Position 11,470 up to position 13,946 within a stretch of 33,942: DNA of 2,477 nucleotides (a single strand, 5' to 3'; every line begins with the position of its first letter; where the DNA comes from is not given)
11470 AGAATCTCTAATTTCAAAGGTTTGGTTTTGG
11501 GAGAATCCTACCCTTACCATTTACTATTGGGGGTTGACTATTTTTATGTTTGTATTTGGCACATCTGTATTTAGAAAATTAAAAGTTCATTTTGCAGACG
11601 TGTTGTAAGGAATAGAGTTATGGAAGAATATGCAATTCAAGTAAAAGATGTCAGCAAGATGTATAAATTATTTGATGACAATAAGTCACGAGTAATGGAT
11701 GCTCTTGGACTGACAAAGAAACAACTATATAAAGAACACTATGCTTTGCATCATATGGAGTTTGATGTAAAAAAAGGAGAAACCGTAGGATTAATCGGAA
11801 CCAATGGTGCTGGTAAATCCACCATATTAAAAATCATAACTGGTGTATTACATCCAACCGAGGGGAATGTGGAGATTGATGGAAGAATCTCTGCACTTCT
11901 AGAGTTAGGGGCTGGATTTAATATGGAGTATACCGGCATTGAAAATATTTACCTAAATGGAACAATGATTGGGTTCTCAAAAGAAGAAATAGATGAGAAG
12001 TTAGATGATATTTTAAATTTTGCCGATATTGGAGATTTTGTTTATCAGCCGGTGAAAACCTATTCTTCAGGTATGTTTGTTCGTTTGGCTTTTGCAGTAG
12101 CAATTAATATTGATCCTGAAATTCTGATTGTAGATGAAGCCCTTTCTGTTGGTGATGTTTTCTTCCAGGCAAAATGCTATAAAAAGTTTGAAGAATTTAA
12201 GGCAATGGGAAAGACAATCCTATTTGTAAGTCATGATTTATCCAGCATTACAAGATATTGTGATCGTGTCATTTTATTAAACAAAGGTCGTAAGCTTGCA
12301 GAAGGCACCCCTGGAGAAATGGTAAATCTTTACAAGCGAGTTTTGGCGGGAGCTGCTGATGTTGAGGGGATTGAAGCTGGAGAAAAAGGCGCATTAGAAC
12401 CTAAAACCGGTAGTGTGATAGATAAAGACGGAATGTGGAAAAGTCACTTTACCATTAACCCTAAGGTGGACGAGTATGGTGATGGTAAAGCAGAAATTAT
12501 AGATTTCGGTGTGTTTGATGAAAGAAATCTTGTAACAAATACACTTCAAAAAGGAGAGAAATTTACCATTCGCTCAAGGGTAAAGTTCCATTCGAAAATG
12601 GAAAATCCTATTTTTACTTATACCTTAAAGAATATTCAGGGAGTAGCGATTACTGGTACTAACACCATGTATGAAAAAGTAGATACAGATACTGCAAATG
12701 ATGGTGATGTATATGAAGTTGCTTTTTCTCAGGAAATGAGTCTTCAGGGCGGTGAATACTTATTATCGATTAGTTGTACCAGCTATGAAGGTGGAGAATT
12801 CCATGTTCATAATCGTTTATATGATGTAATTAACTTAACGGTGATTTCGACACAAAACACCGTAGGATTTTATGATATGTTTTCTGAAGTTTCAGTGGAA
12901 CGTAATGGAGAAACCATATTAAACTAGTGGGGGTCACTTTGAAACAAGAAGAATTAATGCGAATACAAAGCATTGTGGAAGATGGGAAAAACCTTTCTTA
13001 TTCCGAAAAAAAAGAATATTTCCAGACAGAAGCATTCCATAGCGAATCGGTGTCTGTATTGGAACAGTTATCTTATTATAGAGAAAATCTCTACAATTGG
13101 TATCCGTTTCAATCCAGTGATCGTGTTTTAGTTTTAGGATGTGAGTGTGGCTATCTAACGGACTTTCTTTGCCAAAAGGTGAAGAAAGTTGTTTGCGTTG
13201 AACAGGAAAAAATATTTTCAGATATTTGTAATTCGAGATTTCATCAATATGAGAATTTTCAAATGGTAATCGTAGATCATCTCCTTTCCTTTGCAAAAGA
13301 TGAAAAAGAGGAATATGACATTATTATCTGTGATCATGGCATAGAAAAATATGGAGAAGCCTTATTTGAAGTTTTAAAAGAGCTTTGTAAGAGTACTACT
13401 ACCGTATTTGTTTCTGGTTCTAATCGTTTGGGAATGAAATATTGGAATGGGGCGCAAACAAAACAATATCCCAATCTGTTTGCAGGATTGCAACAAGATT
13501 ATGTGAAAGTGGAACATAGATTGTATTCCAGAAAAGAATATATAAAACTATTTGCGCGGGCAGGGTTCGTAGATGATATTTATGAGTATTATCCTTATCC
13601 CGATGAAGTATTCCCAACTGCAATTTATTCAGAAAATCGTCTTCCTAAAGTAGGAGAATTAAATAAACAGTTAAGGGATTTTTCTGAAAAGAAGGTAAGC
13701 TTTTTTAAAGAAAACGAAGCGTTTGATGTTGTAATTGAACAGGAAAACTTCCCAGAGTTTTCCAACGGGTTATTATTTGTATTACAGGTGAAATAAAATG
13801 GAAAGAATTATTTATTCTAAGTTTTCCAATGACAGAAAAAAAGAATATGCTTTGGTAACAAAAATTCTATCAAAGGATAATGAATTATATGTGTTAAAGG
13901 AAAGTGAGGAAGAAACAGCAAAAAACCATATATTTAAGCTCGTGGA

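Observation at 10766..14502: Cap-dependent ABC export logic: Wzm, Wzt with extra C-terminal domain, then methyltransferase-like and kinase-like modules in WbdD domain order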

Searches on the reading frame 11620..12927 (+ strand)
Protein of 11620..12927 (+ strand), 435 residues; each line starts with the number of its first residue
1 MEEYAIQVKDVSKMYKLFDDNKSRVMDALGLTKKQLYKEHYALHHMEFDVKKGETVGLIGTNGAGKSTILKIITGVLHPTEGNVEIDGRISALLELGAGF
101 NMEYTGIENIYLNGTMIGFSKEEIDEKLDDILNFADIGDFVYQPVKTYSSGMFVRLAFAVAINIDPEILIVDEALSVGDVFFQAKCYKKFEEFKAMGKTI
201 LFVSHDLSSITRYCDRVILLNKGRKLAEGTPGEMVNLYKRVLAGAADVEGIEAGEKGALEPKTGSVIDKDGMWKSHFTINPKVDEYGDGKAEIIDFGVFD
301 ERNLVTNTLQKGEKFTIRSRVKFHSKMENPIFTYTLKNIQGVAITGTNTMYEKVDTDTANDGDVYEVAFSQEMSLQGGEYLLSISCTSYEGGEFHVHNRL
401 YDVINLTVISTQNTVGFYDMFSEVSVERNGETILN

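Call 4: search_protein_families(library=pfam, proteins=[window:11620-12927:+], max_evalue=0.1)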
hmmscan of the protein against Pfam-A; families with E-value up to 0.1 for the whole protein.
window:11620-12927:+ (435 aa): 8 families
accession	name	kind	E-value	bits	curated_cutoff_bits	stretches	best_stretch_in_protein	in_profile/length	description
PF14524.12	Wzt_C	-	6.7e-40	136.8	30.4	1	284-420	3-143/143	Wzt C-terminal domain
PF00005.33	ABC_tran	-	1.1e-23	84.8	25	1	43-175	1-136/137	ABC transporter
PF13555.12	AAA_29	-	3.8e-05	23.8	27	1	35-81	5-50/61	P-loop containing region of AAA domain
PF13175.12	AAA_15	-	0.0052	16.9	32.1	1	49-80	20-50/374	AAA ATPase domain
PF13476.12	AAA_23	-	0.0063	17.6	27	1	54-77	20-43/201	AAA domain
PF13304.12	AAA_21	-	0.013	16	27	1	57-74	3-20/304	AAA domain, putative AbiEii toxin, Type IV TA system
PF00006.31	ATP-synt_ab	-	0.047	13.8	29.5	0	50-74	11-35/213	ATP synthase alpha/beta family, nucleotide-binding domain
PF03193.22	RsgA_GTPase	-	0.073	13.3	30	0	40-78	94-131/174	RsgA GTPase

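Call 7: search_solved_structures(query=window:11620-12924:+, max_evalue=0.001, show_alignments=2)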
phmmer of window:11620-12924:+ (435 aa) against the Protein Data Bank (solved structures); distinct sequences matched with E-value up to 0.001: 525 (the best 60 are shown).
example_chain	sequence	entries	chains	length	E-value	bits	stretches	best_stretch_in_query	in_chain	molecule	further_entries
8dku_A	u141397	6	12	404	6.2e-75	256.1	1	6-252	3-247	ABC transporter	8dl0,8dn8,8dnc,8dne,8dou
7k2t_A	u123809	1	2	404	1.4e-74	255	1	6-252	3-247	ABC transporter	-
6amx_A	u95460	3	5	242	2e-72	247.9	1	6-240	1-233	ABC transporter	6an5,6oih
6m96_A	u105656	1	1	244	2.6e-72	247.5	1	6-240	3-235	ABC transporter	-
6jbh_A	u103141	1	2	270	3e-65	224.3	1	3-243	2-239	TarH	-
7dd0_A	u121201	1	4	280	7.4e-58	199.9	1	6-225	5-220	Teichoic acids export ATP-binding protein TagH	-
9cfl_B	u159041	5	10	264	6.8e-55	190.1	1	5-233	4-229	Teichoic acids export ATP-binding protein TagH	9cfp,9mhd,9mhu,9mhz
9qfx_C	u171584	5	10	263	9.8e-42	146.8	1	42-243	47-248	ABC transporter ATP-binding protein | Probable o-antigen/lipopolysaccharide transport ATP-binding protein ABC transporter RfbE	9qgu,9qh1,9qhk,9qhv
9qhw_C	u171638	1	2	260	9.8e-42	146.8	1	42-243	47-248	ABC transporter ATP-binding protein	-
9qhj_C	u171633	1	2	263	2.5e-41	145.5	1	42-243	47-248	Probable o-antigen/lipopolysaccharide transport ATP-binding protein ABC transporter RfbE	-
9qhx_C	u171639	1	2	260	2.5e-41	145.5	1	42-243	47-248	ABC transporter ATP-binding protein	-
8tsi_A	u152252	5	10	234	1.3e-33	120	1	39-225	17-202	ABC transporter ATP-binding protein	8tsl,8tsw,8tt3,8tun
8tsh_A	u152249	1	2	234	3.5e-33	118.6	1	39-225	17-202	ABC transporter ATP-binding protein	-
8wd9_D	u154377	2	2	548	7.4e-27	97.8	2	146-233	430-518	Probable dipeptide-transport ATP-binding protein ABC transporter DppD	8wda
4yer_A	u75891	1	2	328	2.9e-26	95.8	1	39-245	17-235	ABC transporter ATP-binding protein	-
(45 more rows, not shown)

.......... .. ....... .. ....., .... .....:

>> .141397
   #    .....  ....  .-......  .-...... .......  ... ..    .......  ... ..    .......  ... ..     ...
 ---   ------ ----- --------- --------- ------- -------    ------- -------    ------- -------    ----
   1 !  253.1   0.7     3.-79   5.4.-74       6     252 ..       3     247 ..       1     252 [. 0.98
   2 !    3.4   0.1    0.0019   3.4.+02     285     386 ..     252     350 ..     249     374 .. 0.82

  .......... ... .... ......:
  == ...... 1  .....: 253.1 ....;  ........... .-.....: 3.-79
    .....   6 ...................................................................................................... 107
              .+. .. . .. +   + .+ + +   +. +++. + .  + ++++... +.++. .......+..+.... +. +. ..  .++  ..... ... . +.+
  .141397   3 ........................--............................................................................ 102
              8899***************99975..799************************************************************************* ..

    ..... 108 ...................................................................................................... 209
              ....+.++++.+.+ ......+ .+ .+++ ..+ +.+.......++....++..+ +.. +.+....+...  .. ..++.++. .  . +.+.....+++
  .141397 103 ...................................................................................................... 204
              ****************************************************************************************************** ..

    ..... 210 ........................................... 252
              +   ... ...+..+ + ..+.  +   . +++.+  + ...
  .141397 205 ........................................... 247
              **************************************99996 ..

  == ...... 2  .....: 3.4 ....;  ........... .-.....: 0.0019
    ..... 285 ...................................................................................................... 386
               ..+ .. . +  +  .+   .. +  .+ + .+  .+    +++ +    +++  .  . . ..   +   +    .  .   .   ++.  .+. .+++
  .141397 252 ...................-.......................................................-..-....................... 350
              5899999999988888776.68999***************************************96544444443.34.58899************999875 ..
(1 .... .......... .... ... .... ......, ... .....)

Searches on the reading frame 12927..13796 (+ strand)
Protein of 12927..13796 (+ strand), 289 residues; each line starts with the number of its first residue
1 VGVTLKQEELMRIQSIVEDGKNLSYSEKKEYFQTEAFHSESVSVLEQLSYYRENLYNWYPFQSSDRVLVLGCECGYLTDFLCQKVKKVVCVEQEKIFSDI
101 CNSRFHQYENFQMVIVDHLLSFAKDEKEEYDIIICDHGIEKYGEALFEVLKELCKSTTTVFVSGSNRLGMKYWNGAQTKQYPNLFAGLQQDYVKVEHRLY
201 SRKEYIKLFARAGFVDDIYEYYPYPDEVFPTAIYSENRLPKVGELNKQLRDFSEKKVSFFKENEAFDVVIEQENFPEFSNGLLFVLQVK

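Call 4: search_protein_families(library=pfam, proteins=[window:12927-13796:+], max_evalue=0.1)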
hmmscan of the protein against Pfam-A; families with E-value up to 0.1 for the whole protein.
window:12927-13796:+ (289 aa): 9 families
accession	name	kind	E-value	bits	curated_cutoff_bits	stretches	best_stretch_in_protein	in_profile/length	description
PF08242.18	Methyltransf_12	-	0.00021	22.4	30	1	68-142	1-78/98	Methyltransferase domain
PF13649.12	Methyltransf_25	-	0.00043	21.4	27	1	67-153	1-89/97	Methyltransferase domain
PF01135.25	PCMT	-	0.00067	19.9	20.3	1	57-152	67-165/210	Protein-L-isoaspartate(D-aspartate) O-methyltransferase (PCMT)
PF13489.12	Methyltransf_23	-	0.0016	18.6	27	1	61-215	20-160/164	Methyltransferase domain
PF01728.25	FtsJ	-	0.0017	18.7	24.1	1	59-162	16-126/181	FtsJ-like methyltransferase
PF08241.18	Methyltransf_11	-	0.026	15.6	21.2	1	69-154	2-84/95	Methyltransferase domain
PF13847.12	Methyltransf_31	-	0.052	13.7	27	0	63-158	3-102/145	Methyltransferase domain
PF00398.26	RrnaAD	-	0.055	13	24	1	63-119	30-86/263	Ribosomal RNA adenine dimethylase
PF05175.20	MTS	-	0.09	12.8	23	0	63-160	31-129/170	Methyltransferase small domain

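Call 8: search_solved_structures(query=window:12927-13793:+, max_evalue=1, show_alignments=2)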
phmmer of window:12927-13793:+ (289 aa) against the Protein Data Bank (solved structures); distinct sequences matched with E-value up to 1: 12.
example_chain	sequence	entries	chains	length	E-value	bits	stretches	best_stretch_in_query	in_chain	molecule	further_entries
8qby_t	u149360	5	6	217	2.4e-05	27.2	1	61-155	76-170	Protein-L-isoaspartate O-methyltransferase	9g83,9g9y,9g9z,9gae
1vbf_A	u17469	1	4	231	0.005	19.6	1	62-134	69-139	231aa long hypothetical protein-L-isoaspartate O-methyltransferase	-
3fyd_A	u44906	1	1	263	0.19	14.4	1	64-119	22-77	Probable dimethyladenosine transferase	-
1f3l_A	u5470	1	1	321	0.23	14.1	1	36-135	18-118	PROTEIN ARGININE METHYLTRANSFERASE PRMT3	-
3grr_A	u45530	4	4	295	0.25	14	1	63-119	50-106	Dimethyladenosine transferase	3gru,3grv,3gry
6ifv_A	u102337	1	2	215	0.43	13.2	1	66-129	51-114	Ribosomal RNA small subunit methyltransferase A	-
4ose_A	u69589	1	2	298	0.48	13.1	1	115-163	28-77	Putative Hydrolase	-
6ifw_A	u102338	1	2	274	0.56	12.9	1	66-129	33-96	Ribosomal RNA small subunit methyltransferase A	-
6ifs_A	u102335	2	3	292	0.62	12.7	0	66-129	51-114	Ribosomal RNA small subunit methyltransferase A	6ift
6ifx_A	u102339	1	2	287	0.62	12.7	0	66-129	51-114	Ribosomal RNA small subunit methyltransferase A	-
7v2l_W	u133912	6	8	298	0.65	12.6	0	66-129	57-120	Ribosomal RNA small subunit methyltransferase A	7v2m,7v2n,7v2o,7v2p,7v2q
6uak_A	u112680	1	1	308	0.96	12.1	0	30-109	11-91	SAM dependent methyltransferase LahSB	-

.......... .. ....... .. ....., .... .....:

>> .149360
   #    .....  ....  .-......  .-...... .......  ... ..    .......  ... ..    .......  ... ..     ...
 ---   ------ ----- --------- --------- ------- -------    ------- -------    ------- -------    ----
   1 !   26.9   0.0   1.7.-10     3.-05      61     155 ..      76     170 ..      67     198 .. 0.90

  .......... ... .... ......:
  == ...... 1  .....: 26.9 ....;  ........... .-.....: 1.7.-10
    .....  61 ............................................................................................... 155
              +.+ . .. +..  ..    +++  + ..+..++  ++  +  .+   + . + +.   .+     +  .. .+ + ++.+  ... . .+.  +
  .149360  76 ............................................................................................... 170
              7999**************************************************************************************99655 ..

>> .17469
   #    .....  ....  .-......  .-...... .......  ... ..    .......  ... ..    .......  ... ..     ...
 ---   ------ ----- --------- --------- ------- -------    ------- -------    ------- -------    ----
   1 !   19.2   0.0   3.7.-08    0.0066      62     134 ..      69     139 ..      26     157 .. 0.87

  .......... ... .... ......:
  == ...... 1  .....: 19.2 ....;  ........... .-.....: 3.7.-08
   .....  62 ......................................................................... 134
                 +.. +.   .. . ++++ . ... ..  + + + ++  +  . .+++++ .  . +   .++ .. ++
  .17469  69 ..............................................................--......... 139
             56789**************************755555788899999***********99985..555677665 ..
